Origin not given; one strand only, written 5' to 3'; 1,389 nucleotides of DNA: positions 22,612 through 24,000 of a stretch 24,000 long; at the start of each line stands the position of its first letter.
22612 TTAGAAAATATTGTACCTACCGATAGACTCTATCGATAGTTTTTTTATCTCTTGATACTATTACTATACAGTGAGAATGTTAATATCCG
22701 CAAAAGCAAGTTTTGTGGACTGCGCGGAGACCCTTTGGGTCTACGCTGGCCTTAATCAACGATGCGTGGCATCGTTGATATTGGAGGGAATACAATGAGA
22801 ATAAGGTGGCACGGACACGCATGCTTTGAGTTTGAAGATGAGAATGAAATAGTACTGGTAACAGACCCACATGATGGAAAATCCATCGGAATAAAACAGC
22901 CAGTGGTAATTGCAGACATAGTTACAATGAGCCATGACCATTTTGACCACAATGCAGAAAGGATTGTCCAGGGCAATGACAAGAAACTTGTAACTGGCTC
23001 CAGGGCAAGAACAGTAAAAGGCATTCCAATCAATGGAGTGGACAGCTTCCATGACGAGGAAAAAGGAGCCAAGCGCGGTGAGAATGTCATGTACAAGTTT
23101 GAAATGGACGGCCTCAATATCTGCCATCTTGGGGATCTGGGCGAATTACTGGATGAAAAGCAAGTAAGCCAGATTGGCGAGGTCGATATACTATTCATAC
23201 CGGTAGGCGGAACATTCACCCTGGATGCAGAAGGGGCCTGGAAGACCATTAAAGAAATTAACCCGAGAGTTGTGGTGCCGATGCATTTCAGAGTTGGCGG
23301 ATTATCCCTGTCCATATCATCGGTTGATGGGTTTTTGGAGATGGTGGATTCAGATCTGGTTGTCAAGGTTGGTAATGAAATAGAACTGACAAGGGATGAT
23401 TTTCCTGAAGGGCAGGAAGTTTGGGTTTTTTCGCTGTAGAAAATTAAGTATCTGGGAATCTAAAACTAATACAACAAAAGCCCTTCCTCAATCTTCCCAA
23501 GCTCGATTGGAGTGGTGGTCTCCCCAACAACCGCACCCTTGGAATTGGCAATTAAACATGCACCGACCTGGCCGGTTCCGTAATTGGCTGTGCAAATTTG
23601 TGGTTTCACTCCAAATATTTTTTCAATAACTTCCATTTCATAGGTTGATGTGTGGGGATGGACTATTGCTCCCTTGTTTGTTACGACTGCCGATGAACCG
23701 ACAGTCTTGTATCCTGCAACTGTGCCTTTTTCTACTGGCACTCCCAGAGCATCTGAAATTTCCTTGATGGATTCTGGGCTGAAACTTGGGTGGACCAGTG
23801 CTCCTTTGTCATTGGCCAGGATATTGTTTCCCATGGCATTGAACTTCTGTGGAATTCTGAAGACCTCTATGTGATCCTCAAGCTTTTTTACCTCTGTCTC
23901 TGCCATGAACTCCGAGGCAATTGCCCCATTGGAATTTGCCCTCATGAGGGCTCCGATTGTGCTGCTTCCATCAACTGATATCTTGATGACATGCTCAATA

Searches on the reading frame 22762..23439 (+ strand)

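Call 6: search_protein_families(library=pfam, proteins=[window:22762-23439:+], max_evalue=0.01)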
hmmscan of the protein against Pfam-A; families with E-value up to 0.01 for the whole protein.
window:22762-23439:+ (225 aa): 2 families
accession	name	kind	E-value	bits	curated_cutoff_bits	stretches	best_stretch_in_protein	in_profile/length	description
PF13483.12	Lactamase_B_3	-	2.7e-50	170.9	24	1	13-175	1-160/160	Beta-lactamase superfamily domain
PF12706.13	Lactamase_B_2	-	5.5e-10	39.6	27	1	87-176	102-200/200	Beta-lactamase superfamily domain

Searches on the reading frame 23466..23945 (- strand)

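Call 6: search_protein_families(library=pfam, proteins=[window:23466-23945:-], max_evalue=0.01)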
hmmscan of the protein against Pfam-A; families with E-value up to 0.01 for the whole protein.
window:23466-23945:- (159 aa): 1 family
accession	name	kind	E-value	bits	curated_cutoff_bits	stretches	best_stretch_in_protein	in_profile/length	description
PF01912.23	eIF-6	-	1.4e-47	162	25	1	2-138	59-197/197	eIF-6 family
